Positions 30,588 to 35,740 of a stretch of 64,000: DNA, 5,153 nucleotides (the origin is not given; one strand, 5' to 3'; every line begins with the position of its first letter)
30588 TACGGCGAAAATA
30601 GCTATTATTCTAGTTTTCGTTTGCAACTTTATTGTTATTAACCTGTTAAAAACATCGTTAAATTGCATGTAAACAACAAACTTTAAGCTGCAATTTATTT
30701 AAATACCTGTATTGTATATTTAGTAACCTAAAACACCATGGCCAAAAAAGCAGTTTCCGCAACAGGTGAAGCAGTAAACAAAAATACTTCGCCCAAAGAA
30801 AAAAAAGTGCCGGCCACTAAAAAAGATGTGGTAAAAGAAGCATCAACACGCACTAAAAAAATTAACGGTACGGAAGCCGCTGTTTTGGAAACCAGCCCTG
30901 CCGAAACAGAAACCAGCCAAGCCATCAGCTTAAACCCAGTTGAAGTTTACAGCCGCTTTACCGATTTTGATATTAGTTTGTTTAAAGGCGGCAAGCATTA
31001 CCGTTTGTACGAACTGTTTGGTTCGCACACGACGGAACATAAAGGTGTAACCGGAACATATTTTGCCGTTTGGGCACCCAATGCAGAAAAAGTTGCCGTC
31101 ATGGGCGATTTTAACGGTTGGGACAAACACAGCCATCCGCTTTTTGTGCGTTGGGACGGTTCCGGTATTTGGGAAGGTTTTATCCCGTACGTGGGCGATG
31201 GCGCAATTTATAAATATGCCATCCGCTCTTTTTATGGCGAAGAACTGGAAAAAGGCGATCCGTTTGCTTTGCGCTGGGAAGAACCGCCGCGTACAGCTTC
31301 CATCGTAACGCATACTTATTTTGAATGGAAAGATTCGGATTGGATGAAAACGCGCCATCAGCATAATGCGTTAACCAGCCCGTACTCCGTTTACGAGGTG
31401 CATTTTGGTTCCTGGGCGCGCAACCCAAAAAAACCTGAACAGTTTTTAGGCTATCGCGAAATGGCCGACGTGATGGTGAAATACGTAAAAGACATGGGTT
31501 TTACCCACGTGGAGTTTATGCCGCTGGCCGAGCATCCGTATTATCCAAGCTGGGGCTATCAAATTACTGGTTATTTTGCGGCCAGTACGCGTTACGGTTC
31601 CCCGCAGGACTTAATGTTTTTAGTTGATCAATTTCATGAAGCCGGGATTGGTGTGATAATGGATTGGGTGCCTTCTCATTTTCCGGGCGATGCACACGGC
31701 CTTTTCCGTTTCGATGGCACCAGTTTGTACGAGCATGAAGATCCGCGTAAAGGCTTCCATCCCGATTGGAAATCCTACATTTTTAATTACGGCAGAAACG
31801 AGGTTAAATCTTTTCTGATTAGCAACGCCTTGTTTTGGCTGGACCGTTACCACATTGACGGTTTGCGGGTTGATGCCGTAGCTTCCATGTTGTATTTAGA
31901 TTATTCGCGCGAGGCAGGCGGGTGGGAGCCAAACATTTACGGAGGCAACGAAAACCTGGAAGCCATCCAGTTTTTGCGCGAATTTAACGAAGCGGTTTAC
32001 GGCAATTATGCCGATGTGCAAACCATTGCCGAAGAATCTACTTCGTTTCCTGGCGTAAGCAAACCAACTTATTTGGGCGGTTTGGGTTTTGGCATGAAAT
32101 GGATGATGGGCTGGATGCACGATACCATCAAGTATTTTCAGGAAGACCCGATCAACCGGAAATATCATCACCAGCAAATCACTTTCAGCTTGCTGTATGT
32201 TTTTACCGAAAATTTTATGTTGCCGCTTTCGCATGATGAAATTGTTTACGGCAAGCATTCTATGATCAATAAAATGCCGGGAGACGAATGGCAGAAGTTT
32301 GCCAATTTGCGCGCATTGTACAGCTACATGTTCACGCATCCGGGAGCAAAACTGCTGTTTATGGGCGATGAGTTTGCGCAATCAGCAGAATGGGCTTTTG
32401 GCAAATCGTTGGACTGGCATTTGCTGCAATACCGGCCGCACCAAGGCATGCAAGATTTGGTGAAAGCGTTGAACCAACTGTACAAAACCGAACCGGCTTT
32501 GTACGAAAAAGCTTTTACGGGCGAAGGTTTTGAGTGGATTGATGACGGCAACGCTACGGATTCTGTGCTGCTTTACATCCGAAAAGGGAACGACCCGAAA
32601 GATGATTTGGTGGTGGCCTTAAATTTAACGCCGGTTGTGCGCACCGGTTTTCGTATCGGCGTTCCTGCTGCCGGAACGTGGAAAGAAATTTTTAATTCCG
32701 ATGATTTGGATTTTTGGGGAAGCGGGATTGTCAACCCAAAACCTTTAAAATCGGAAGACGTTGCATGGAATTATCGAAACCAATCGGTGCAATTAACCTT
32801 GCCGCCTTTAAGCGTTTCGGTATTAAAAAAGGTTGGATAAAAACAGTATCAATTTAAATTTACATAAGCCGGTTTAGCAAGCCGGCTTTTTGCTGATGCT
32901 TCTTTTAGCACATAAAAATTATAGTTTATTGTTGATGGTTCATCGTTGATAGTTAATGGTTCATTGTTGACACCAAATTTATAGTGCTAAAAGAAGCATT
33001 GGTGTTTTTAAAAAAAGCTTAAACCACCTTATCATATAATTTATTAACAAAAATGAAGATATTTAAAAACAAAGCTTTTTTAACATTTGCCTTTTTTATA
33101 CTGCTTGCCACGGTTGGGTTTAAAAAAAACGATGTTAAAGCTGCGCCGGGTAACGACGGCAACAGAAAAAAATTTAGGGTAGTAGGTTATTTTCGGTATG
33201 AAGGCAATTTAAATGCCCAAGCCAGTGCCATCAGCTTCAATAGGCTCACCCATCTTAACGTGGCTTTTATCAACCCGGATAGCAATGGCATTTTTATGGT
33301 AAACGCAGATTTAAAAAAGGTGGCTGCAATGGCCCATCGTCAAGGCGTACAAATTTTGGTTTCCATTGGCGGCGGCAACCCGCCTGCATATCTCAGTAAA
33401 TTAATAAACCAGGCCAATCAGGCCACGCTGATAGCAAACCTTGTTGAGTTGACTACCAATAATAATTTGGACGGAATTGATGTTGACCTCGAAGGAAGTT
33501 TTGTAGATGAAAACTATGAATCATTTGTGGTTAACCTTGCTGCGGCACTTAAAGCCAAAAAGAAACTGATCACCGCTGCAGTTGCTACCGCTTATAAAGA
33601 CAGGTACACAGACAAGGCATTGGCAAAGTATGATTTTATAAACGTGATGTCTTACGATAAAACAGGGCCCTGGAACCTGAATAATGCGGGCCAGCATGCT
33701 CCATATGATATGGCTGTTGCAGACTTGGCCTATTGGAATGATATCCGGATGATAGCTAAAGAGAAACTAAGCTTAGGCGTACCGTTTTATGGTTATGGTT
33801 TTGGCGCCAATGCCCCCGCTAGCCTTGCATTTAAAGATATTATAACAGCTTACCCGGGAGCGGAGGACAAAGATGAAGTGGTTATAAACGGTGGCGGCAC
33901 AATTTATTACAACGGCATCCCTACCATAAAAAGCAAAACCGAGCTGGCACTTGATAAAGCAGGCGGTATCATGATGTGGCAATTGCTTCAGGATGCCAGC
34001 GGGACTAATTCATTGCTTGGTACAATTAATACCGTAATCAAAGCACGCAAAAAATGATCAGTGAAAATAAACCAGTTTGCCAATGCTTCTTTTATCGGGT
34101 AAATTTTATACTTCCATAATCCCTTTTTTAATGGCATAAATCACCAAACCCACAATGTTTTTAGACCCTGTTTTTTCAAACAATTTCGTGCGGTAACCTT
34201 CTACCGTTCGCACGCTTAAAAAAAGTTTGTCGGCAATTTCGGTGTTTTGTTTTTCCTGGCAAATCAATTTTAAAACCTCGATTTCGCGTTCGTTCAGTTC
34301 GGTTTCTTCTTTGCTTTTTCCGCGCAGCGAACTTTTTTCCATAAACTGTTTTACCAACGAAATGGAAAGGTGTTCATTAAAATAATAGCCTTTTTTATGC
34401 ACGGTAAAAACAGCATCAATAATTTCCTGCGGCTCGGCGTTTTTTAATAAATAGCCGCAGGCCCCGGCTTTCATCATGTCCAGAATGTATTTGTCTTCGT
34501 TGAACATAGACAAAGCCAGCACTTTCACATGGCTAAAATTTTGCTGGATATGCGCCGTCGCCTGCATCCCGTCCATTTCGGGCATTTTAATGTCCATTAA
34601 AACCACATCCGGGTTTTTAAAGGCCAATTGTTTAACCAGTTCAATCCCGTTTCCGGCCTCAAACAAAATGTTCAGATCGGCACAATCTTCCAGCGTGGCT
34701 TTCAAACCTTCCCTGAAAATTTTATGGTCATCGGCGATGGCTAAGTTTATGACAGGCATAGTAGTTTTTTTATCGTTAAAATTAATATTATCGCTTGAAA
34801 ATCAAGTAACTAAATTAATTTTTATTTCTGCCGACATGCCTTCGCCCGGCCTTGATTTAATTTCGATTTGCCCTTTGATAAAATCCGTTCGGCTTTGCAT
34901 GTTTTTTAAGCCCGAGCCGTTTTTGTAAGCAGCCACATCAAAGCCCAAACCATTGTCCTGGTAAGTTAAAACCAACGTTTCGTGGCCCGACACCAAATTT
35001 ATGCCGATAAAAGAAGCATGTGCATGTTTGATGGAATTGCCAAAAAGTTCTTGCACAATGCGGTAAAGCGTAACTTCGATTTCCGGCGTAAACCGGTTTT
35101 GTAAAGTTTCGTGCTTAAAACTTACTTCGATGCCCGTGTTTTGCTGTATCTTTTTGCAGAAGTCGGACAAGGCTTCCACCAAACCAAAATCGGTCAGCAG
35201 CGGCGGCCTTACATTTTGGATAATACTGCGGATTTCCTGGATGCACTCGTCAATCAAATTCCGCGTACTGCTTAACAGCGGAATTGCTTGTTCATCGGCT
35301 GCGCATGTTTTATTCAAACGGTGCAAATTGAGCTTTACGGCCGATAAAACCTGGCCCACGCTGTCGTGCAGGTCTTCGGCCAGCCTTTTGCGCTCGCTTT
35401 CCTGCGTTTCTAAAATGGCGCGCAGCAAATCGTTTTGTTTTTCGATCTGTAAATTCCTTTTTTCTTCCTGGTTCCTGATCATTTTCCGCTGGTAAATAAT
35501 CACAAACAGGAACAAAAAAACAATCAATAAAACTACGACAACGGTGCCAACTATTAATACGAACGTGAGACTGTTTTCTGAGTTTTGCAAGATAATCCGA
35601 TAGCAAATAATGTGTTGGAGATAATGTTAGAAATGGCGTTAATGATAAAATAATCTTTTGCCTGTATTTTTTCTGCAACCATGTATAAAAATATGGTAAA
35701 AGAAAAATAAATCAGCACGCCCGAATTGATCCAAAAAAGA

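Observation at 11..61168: Two related 12-mers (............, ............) occur 43 times as exact copies, in both orientations, inside and outside genes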

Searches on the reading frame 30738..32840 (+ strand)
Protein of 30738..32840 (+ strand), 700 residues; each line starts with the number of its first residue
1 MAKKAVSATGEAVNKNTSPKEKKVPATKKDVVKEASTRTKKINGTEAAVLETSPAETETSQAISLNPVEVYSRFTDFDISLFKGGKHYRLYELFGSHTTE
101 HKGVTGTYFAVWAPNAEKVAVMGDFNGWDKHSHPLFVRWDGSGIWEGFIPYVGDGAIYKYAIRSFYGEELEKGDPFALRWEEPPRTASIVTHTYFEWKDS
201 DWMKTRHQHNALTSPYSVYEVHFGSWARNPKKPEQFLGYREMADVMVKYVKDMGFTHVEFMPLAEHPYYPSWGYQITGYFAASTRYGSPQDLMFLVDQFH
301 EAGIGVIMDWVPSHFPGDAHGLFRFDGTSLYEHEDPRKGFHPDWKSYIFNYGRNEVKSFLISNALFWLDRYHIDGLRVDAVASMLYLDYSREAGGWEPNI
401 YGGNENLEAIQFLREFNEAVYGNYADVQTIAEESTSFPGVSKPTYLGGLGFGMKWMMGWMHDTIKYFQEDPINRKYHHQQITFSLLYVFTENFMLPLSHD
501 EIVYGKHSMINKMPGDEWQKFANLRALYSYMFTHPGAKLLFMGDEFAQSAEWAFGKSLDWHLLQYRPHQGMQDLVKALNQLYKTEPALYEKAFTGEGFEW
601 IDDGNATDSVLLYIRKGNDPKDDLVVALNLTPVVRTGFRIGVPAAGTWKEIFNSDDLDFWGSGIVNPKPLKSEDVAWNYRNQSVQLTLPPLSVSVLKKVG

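Call 57: search_protein_families(library=pfam, proteins=[window:30738-32840:+], max_evalue=0.0001)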
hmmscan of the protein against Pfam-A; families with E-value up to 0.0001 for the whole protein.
window:30738-32840:+ (700 aa): 3 families
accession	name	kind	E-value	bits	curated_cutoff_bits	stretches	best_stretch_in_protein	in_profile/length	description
PF02806.24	Alpha-amylase_C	-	3.7e-22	78.9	21.2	1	600-698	1-94/95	Alpha amylase, C-terminal all-beta domain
PF02922.24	CBM_48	-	8.8e-20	71.3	22.4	1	94-177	2-83/83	Carbohydrate-binding module 48 (Isoamylase N-terminal domain)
PF00128.31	Alpha-amylase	-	3.3e-19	69.9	22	2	247-325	25-101/446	Alpha amylase, catalytic domain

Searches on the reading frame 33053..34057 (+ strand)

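Call 57: search_protein_families(library=pfam, proteins=[window:33053-34057:+], max_evalue=0.0001)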
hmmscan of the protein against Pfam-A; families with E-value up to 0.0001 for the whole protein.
window:33053-34057:+ (334 aa): 1 family
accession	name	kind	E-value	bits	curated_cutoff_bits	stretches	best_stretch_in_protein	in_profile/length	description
PF00704.34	Glyco_hydro_18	-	1.7e-37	130.2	29.6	1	42-314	1-317/317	Glycosyl hydrolases family 18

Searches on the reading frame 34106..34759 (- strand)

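Call 57: search_protein_families(library=pfam, proteins=[window:34106-34759:-], max_evalue=0.0001)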
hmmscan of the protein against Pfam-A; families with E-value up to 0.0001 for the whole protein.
window:34106-34759:- (217 aa): 2 families
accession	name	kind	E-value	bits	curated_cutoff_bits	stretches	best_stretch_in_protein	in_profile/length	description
PF00072.30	Response_reg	-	2e-26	92.8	30.2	1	7-117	2-110/111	Response regulator receiver domain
PF00196.25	GerE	-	2.8e-13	49.7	23.5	1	155-209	3-57/57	Bacterial regulatory proteins, luxR family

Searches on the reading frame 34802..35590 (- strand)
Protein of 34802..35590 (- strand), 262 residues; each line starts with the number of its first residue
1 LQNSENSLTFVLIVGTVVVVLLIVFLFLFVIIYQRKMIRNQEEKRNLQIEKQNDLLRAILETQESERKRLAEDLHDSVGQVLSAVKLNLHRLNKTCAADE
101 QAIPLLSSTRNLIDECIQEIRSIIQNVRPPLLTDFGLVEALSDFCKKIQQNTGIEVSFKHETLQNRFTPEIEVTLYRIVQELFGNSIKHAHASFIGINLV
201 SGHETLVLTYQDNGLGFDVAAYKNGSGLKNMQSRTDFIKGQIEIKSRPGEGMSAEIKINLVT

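Call 57: search_protein_families(library=pfam, proteins=[window:34802-35590:-], max_evalue=0.0001)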
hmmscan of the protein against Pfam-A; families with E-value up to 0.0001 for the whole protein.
window:34802-35590:- (262 aa): 2 families
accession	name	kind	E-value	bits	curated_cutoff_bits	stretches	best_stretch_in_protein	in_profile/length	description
PF07730.19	HisKA_3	-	3.7e-16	59.9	24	1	66-131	1-67/68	Histidine kinase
PF02518.31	HATPase_c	-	1.5e-09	38.7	26.4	1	172-260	3-109/111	Histidine kinase-, DNA gyrase B-, and HSP90-like ATPase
